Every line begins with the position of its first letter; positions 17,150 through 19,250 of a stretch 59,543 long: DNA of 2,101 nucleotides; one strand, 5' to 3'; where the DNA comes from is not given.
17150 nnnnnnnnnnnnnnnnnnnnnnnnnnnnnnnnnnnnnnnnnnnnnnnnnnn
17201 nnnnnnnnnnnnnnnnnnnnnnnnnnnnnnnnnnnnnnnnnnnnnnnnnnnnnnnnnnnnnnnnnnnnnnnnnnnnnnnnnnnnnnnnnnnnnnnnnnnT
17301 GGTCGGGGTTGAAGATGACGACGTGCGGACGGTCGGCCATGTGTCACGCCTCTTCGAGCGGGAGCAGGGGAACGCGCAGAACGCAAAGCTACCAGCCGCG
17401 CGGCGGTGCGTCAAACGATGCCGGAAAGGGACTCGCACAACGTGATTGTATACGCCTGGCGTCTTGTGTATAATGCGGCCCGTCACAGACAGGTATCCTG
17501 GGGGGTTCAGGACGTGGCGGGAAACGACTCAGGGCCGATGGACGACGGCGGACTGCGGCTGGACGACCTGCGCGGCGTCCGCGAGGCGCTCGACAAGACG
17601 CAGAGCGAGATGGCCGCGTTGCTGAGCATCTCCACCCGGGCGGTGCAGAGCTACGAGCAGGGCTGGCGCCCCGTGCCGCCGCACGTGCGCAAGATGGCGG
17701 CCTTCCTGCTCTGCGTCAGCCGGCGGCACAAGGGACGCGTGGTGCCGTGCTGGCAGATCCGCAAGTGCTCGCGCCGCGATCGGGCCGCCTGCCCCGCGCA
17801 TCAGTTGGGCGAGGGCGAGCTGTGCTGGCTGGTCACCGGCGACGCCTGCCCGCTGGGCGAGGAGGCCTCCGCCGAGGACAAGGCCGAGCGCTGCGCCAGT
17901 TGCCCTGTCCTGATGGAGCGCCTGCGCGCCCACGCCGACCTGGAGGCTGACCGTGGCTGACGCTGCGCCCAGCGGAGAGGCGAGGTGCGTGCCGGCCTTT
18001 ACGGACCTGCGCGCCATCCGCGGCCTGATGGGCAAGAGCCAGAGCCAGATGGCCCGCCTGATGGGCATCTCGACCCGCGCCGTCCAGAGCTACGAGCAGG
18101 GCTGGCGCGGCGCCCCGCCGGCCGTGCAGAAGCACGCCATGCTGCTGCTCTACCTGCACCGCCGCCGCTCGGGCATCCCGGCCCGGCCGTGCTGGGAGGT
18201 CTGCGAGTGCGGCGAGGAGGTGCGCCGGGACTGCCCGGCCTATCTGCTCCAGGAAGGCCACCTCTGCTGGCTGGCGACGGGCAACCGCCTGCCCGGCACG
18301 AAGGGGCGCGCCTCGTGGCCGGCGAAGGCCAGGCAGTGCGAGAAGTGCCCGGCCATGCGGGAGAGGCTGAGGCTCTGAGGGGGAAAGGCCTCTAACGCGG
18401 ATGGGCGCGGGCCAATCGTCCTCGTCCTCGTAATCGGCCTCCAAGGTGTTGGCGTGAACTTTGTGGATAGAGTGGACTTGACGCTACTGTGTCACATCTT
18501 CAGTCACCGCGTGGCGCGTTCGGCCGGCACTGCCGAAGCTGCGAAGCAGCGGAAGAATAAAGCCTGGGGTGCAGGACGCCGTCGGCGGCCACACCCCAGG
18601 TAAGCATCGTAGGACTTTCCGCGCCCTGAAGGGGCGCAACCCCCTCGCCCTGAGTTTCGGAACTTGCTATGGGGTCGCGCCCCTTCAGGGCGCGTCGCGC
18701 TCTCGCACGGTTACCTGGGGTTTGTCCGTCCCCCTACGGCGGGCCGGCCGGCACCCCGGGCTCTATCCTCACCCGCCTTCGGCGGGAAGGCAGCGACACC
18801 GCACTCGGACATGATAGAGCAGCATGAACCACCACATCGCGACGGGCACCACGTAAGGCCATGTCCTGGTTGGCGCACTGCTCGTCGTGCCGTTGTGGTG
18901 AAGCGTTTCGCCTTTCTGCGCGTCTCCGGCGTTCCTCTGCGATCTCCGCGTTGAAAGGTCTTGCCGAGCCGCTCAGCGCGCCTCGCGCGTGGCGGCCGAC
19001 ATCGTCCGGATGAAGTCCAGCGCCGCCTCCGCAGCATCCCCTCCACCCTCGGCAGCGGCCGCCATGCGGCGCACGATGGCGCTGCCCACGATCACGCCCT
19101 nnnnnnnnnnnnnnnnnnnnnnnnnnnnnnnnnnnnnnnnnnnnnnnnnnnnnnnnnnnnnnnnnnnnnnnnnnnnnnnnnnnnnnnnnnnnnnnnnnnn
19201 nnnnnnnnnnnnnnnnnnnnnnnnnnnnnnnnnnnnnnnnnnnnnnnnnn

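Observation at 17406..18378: Tandem paralogous XRE-HTH regulators with an uncharacterised six-Cys C-terminal domain, divergent from two sulfatase genes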

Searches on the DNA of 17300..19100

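Call 72: search_rna_families(source=window, start=17300, end=19100, threshold=evalue, max_evalue=1)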
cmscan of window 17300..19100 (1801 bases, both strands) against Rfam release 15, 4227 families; matches with E-value up to 1: 8.
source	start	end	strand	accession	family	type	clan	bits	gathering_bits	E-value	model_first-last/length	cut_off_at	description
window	18621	18693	-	RF04159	MIR1437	Gene; miRNA;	-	33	168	0.0026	1-192/192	no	MIR1437 microRNA precursor family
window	18621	18693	+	RF04159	MIR1437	Gene; miRNA;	-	32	168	0.0044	1-192/192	no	MIR1437 microRNA precursor family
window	18578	18740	-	RF04104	MIR918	Gene; miRNA;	-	28.4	268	0.015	1-265/265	no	MIR918 microRNA precursor family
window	18537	18575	-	RF01687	Acido-Lenti-1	Gene; sRNA;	-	27.6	37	0.00088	1-46/46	no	Acido-Lenti-1 RNA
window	18622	18694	+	RF03994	mir-7558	Gene; miRNA;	-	27.5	80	0.012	1-51/51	no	mir-7558 microRNA precursor family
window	18622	18692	+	RF04104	MIR918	Gene; miRNA;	-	26.2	268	0.046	1-265/265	no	MIR918 microRNA precursor family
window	18625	18700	-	RF01757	sbcD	Gene; sRNA;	-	22.7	40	0.086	86-152/155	no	sbcD RNA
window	18517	18692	+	RF01757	sbcD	Gene; sRNA;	-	19.1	40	0.58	1-155/155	no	sbcD RNA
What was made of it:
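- Tried and rejected: Only sub-threshold hits (call 72).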
